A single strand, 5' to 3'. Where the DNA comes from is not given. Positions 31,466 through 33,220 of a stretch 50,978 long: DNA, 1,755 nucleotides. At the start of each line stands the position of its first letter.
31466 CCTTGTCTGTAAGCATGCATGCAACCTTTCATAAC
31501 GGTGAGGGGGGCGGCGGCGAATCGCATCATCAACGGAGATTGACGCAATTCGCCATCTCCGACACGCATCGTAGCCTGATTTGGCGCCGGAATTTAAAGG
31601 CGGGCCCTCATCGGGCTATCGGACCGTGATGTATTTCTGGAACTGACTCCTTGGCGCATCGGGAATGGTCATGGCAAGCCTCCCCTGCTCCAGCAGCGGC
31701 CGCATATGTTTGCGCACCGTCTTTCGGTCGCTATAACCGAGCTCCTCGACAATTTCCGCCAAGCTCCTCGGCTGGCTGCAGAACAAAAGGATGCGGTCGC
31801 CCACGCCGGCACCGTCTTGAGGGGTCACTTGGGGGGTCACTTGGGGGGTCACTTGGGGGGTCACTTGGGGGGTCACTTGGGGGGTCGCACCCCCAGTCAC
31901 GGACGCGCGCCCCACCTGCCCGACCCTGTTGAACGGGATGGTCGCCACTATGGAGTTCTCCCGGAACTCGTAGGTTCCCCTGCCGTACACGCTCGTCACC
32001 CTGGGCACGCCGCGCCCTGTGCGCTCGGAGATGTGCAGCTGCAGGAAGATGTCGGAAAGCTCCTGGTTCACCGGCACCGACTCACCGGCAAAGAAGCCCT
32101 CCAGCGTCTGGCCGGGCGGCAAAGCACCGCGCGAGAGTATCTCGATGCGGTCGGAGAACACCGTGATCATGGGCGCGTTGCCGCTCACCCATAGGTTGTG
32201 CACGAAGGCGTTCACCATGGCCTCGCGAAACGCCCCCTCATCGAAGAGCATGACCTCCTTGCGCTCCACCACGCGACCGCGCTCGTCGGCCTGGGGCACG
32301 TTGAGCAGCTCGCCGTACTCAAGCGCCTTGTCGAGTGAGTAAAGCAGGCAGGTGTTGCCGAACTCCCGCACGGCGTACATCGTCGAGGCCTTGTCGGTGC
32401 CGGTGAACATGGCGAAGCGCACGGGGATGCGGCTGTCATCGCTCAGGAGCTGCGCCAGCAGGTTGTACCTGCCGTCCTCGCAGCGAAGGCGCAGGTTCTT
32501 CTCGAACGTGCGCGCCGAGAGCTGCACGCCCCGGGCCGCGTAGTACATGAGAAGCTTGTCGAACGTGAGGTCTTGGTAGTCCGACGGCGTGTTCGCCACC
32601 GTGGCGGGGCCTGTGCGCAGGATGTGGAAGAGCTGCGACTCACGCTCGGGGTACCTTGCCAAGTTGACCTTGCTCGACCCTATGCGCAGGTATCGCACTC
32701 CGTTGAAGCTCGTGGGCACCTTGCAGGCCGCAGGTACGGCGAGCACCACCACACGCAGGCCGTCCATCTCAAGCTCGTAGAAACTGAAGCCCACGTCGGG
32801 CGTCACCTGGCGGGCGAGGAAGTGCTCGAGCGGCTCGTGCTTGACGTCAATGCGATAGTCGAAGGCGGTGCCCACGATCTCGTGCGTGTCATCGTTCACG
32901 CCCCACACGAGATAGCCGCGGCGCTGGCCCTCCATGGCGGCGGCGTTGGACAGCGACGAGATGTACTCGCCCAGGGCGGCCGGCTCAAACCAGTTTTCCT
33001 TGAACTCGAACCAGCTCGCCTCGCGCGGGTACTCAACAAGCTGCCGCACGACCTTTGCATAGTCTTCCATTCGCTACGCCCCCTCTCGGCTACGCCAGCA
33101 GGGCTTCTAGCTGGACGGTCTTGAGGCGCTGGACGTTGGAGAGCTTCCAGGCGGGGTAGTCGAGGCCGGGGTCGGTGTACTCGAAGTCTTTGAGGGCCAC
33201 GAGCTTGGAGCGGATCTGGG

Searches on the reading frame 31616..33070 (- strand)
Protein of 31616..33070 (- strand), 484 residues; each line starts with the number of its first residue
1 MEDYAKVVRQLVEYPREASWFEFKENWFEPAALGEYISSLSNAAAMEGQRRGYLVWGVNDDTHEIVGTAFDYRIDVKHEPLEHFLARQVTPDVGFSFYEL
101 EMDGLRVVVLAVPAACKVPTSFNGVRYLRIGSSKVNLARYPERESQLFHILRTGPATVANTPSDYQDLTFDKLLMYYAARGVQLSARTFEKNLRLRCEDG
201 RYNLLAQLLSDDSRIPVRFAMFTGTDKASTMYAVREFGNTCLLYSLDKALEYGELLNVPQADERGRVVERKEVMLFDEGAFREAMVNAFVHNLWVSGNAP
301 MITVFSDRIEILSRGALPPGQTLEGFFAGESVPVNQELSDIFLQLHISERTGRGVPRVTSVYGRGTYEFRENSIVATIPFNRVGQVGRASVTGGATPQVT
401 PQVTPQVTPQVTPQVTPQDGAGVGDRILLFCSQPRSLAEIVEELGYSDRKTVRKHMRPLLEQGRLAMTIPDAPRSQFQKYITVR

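Call 3: search_protein_families(library=pfam, proteins=[window:31616-33070:-], max_evalue=0.01)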
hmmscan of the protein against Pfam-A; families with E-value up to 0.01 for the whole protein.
window:31616-33070:- (484 aa): 4 families
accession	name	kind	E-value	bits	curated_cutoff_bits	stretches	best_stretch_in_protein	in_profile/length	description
PF04326.19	SLFN_AlbA_2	-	4.1e-17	63.2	25.3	1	17-136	1-116/118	Schlafen, AlbA_2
PF13749.12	HATPase_c_4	-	7.4e-12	45.6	26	1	297-361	1-67/89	Putative ATP-dependent DNA helicase recG C-terminal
PF21247.3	Fic-like_C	-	6.7e-09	35.9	27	1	434-480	14-61/64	Filamentation induced by cAMP protein Fic-like, C-terminal domain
PF12840.13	HTH_20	-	0.0054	17.1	27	0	426-463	8-46/51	Helix-turn-helix domain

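Call 4: search_protein_families(library=padloc, proteins=[window:31616-33070:-], max_evalue=0.01)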
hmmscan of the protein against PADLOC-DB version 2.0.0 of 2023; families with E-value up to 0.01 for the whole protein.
window:31616-33070:- (484 aa): 2 families
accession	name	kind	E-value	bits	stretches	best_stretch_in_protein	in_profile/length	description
PDLC05032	PDC-S50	-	5.3e-06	23.8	1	4-71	5-70/387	-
PDLC02402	Aga_SIR2-PNTD1-PNTD2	-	0.0069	12.5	1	265-317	431-483/876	Class I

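Call 5: search_protein_families(library=ncbifam, proteins=[window:31616-33070:-], max_evalue=0.01)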
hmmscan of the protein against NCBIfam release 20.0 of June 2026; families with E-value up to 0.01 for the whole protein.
window:31616-33070:- (484 aa): 0 families

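Call 26: find_homologous_proteins(query=window:31616-33070:-, max_evalue=1e-10)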
Query window:31616-33070:- (484 aa): 2615 proteins with E <= 1e-10 among 8000 candidates; the best 120 are listed.
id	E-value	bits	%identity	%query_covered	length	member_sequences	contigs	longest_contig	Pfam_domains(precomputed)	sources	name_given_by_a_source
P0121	2.8e-260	882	78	100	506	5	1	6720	PF13749.13,PF21247.4,PF04326.20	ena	-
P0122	2.1e-259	879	81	100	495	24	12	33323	PF13749.13,PF21247.4,PF04326.20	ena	-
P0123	9.8e-223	758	69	100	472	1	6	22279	PF13749.13,PF21247.4,PF04326.20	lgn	-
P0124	1.3e-222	758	69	100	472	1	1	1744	PF13749.13,PF21247.4,PF04326.20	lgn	-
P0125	8.1e-222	755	69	100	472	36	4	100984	PF13749.13,PF21247.4,PF04326.20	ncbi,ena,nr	ncbi:MAG: putative DNA binding domain-containing protein [Roseburia sp.]|nr:putative DNA binding dom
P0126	1.3e-221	754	68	100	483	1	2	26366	PF13749.13,PF21247.4,PF04326.20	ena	-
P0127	2.5e-221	753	68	100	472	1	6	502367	PF13749.13,PF21247.4,PF04326.20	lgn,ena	-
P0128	2.6e-220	750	68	100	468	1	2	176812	PF13749.13,PF21247.4,PF04326.20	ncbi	-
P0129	7.1e-220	749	67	100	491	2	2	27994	PF13749.13,PF21247.4,PF04326.20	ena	-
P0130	8.3e-220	748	68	100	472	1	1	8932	PF13749.13,PF21247.4,PF04326.20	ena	-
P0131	7.2e-219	745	69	99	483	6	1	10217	PF13749.13,PF21247.4,PF04326.20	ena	-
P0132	1.3e-218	744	67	100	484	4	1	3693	PF13749.13,PF21247.4,PF04326.20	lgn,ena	-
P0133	5.9e-218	742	66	100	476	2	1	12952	PF13749.13,PF21247.4,PF04326.20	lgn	-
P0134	6.4e-218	742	66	100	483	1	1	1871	PF13749.13,PF21247.4,PF04326.20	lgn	-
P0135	1.2e-217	741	66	100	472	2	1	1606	PF13749.13,PF21247.4,PF04326.20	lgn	-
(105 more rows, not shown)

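Call 28: search_solved_structures(query=window:31616-33070:-, max_evalue=1, show_alignments=1)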
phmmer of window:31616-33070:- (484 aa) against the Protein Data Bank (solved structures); distinct sequences matched with E-value up to 1: 5.
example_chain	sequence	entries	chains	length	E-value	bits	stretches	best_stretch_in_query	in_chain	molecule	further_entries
9q1a_A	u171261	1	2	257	0.23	13.3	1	409-447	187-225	D-lysine 5,6-aminomutase beta subunit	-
8t0v_C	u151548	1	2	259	0.23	13.3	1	409-447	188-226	D-lysine 5,6-aminomutase beta subunit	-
2p4w_A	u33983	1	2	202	0.36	12.6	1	427-483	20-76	Transcriptional regulatory protein arsR family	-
4rgl_A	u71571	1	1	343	0.39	12.5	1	435-480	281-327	Filamentation induced by cAMP protein Fic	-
1q27_A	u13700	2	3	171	0.55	12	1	282-331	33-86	Putative Nudix hydrolase DR0079 | Putative Nudix hydrolase DR_0079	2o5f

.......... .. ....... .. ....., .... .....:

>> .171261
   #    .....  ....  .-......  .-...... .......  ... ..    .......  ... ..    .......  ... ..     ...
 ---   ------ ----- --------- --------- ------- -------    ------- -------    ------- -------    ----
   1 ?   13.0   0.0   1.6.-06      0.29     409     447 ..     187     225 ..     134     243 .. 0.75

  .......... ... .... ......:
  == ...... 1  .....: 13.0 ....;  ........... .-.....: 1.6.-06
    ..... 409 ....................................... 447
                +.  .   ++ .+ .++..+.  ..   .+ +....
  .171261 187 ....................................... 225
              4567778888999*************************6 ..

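Call 29: find_encoding_contigs(protein=P0122, flank=5000, max_places=5)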
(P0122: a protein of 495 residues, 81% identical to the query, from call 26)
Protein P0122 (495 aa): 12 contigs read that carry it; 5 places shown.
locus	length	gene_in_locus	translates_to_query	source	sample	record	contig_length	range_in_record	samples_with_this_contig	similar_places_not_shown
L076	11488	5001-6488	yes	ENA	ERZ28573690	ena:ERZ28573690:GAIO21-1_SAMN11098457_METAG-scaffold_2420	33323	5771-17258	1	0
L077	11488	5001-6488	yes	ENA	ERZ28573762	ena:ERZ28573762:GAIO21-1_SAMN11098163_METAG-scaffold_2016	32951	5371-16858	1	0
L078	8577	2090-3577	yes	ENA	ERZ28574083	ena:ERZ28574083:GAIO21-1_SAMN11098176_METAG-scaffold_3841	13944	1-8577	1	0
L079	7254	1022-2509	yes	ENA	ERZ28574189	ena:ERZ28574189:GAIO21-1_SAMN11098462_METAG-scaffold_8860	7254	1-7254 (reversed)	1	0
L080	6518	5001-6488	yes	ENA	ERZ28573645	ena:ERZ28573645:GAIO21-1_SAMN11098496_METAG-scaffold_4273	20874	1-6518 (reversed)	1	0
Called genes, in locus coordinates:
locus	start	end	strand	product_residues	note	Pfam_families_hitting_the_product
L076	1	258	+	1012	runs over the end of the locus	PF00176:SNF2-rel_dom, PF00270:DEAD, PF04851:ResIII (weak), PF00271:Helicase_C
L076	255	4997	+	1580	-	PF02384:N6_Mtase (faint), PF07669:Eco57I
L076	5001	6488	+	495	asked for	PF04326:SLFN_AlbA_2, PF21247:Fic-like_C (faint), PF13749:HATPase_c_4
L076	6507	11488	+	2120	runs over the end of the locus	PF00270:DEAD, PF00271:Helicase_C, PF09369:MZB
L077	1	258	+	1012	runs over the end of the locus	PF00176:SNF2-rel_dom, PF00270:DEAD, PF04851:ResIII (weak), PF00271:Helicase_C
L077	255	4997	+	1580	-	PF07669:Eco57I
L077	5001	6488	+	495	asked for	PF04326:SLFN_AlbA_2, PF21247:Fic-like_C (faint), PF13749:HATPase_c_4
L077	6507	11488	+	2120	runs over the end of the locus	PF00270:DEAD, PF00271:Helicase_C, PF09369:MZB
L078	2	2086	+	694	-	?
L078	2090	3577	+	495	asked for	PF04326:SLFN_AlbA_2, PF21247:Fic-like_C (faint), PF13749:HATPase_c_4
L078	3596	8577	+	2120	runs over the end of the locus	PF00270:DEAD, PF00271:Helicase_C, PF09369:MZB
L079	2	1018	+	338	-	?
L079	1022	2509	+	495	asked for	PF04326:SLFN_AlbA_2, PF21247:Fic-like_C (faint), PF13749:HATPase_c_4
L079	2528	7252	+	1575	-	?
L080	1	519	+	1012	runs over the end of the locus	PF00176:SNF2-rel_dom, PF00270:DEAD, PF04851:ResIII (weak), PF00271:Helicase_C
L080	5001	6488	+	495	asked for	PF04326:SLFN_AlbA_2, PF21247:Fic-like_C (faint), PF13749:HATPase_c_4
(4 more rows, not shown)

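Call 30: find_encoding_contigs(protein=P0125, flank=5000, max_places=3)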
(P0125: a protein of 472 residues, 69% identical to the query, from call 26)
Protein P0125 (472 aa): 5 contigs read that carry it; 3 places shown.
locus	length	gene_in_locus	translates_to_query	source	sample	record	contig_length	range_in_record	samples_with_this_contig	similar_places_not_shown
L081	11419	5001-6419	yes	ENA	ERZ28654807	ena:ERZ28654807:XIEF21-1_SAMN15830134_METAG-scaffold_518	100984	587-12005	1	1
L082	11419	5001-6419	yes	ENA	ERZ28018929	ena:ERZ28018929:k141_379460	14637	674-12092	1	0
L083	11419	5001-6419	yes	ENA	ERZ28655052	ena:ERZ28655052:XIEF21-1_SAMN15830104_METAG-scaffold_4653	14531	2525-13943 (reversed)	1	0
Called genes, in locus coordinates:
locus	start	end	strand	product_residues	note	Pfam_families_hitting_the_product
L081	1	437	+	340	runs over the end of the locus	?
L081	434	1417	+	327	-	PF01032:FecCD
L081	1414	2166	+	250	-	PF02463:SMC_N (faint), PF00005:ABC_tran, PF13304:AAA_21 (faint)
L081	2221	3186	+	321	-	PF01497:Peripla_BP_2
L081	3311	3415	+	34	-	-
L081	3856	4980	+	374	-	PF01872:RibD_C, PF03682:UPF0158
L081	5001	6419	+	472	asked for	PF04326:SLFN_AlbA_2, PF13749:HATPase_c_4, PF21247:Fic-like_C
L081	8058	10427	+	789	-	-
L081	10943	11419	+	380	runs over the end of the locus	PF02920:Integrase_DNA (weak), PF14659:Phage_int_SAM_3, PF00589:Phage_integrase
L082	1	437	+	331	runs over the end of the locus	PF01032:FecCD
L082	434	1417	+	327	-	PF01032:FecCD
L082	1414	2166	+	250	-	PF02463:SMC_N (faint), PF00005:ABC_tran, PF13304:AAA_21 (faint)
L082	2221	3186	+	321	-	PF01497:Peripla_BP_2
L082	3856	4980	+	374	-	PF01872:RibD_C, PF03682:UPF0158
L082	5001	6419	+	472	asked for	PF04326:SLFN_AlbA_2, PF13749:HATPase_c_4, PF21247:Fic-like_C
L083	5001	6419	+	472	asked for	PF04326:SLFN_AlbA_2, PF13749:HATPase_c_4, PF21247:Fic-like_C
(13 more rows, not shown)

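Call 31: find_encoding_contigs(protein=P0121, flank=5000, max_places=3)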
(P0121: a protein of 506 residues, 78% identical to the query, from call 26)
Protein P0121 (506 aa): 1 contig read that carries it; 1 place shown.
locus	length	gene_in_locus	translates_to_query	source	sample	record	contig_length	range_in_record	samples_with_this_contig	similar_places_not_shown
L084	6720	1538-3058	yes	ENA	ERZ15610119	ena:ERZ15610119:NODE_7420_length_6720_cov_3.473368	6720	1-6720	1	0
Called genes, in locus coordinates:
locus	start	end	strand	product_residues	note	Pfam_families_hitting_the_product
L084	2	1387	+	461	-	?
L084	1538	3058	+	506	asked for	PF04326:SLFN_AlbA_2, PF13749:HATPase_c_4, PF21247:Fic-like_C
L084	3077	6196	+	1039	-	-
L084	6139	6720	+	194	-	?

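Call 52: find_related_loci(query=window:31616-33070:-, collection=metagenome_contigs, flank=5000)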
Query window:31616-33070:- (484 aa) in metagenome_contigs; peptide patterns used: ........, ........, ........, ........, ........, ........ (x = any residue, [..] = any of these).
600 stretches matched a pattern (row limit reached: there are more); 464 encode a relative of the query (tblastn E <= 1e-3); the best 80 are kept; 80 distinct loci.
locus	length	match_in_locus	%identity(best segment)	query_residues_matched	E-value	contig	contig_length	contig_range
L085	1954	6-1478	65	3-484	0e+0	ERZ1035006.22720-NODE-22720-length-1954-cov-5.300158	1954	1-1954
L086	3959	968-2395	66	3-484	0e+0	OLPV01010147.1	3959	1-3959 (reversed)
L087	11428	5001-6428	66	3-484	0e+0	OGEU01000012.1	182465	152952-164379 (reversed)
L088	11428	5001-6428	66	3-484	0e+0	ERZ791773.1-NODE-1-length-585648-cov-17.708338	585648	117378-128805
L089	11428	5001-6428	66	3-484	0e+0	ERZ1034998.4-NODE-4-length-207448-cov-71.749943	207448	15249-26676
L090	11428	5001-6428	66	3-484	0e+0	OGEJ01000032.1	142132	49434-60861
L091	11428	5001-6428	66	3-484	0e+0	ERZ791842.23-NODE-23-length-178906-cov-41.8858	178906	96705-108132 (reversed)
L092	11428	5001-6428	66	3-484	0e+0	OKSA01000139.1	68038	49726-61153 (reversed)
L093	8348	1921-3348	66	3-484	0e+0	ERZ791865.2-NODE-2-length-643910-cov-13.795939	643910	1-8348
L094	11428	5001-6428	66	3-484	0e+0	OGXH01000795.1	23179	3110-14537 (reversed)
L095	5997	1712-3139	66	3-484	0e+0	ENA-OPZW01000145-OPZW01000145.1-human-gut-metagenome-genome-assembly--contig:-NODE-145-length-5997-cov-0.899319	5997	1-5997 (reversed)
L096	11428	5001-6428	65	3-484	0e+0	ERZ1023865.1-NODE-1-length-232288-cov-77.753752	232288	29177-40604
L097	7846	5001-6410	65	3-484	0e+0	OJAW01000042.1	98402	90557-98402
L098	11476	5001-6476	60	1-484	0e+0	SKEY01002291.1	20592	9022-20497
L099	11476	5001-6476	60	1-484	0e+0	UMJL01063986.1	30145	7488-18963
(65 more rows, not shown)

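Call 72: predict_structure(alignment_id=A3)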
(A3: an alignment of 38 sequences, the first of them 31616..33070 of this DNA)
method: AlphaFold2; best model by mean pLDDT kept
length: 484 residues; sequences in the alignment: 38
mean_pLDDT: 84.6   pTM: 0.67
mean pLDDT of the five models: 84.6, 72.7, 69.4, 66.4, 66.2
residues with pLDDT >= 90: 287; 70-90: 135; 50-70: 24; < 50: 38
segments of 3 or more residues with pLDDT < 50: 383-420
pLDDT, mean of each block of 10 residues (from residue 1): 87 88 93 96 93 96 94 94 96 96 96 96 94 89 92 90 95 94 91 93 96 90 87 82 92 79 60 80 91 90 92 85 84 86 84 77 88 88 43 28 29 33 89 94 92 93 88 76 88
secondary structure, 60 per line:
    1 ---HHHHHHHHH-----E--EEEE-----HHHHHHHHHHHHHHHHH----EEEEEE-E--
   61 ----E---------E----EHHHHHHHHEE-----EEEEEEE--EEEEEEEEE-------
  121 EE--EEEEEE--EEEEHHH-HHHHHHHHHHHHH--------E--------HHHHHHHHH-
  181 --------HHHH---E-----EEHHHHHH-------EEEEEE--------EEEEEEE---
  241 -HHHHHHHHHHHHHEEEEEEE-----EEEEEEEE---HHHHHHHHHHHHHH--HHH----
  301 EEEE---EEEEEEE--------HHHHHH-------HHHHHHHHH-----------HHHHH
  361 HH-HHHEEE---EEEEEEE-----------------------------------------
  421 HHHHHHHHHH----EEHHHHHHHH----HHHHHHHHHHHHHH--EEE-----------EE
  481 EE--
elements in order: H4-12 E21-24 H30-46 E51-56 H81-88 E96-102 E105-113 E125-130 E133-136 H141-153 H171-179 H189-192 H204-209 E217-222 E231-237 H242-254 E255-261 E267-274 H278-291 E301-304 E308-314 H323-328 H336-344 H356-362 E367-369 E373-379 H421-430 H437-444 H449-462 E465-467 E479-482

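Call 74: fold_search(model_id=the predicted structure, library=pdb)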
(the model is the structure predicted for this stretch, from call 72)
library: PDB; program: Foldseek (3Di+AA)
matches with E <= 10: 928; with E <= 0.001: 15
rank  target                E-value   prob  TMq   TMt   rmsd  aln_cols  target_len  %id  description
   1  3lmm_B                1.0e-18  1.00  0.37  0.33  20.6       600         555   16  Crystal Structure of the DIP2311 protein from Corynebacterium diphtheriae, Northeast Structural Genomics Consortium Ta (released 2010-02-16)
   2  3lmm_D                4.1e-17  1.00  0.36  0.32  20.6       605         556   15  Crystal Structure of the DIP2311 protein from Corynebacterium diphtheriae, Northeast Structural Genomics Consortium Ta (released 2010-02-16)
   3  3lmm_A                6.1e-17  1.00  0.36  0.35  21.4       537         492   17  Crystal Structure of the DIP2311 protein from Corynebacterium diphtheriae, Northeast Structural Genomics Consortium Ta (released 2010-02-16)
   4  3lmm_C                5.4e-16  1.00  0.36  0.36  21.1       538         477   16  Crystal Structure of the DIP2311 protein from Corynebacterium diphtheriae, Northeast Structural Genomics Consortium Ta (released 2010-02-16)
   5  7zep_A                2.1e-04  1.00  0.17  0.11  10.5       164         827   16  Human SLFN11 E209A dimer (released 2022-09-28)
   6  7zel_A                2.2e-04  0.91  0.17  0.11  22.0       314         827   13  Human SLFN11 dimer apoenzyme (released 2022-09-28)
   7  2kyy_MODEL_1_A        2.4e-04  1.00  0.19  0.47   6.3       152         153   22  Solution NMR Structure of the N-terminal Domain of Putative ATP-dependent DNA Helicase RecG-related Protein fr (released 2010-08-11)
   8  5yd0_A                3.4e-04  1.00  0.17  0.24   9.3       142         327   16  Crystal structure of Schlafen 13 (SLFN13) N'-domain (released 2018-03-28)
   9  9uie_B                4.5e-04  0.98  0.17  0.10  13.3       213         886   14  Electronic microscopy structure of human schlafen14-E211A dimer in complex with dsRNA (released 2025-08-06)
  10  9o0d_A                6.1e-04  1.00  0.19  0.37   6.2       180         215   13  crystal structure of rSAMD9 tRNase domain (released 2025-07-02)
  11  5yd0_B                6.1e-04  1.00  0.18  0.24  10.4       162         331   18  Crystal structure of Schlafen 13 (SLFN13) N'-domain (released 2018-03-28)
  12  9nyy_A                6.9e-04  0.99  0.18  0.12  19.3       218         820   17  Nucleic acid bound human SLFN14, State 1 (released 2025-07-09)
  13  9nyy_B                7.3e-04  0.99  0.17  0.11  19.5       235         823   14  Nucleic acid bound human SLFN14, State 1 (released 2025-07-09)
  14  5yd0_D                9.2e-04  0.99  0.16  0.22   9.7       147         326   18  Crystal structure of Schlafen 13 (SLFN13) N'-domain (released 2018-03-28)
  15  7ksp_B                9.8e-04  0.99  0.18  0.35   7.7       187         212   12  Crystal structure of hSAMD9_DBD with DNA (released 2022-01-05)
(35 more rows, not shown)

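Call 81: search_protein_families(library=phrogs, proteins=[window:31616-33070:-], max_evalue=0.001)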
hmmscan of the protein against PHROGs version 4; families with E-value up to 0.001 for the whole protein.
window:31616-33070:- (484 aa): 1 family
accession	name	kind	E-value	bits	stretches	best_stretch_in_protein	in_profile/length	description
phrog_12156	-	DNA, RNA and nucleotide metabolism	2.2e-40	139.8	1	12-378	13-397/485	DNA helicase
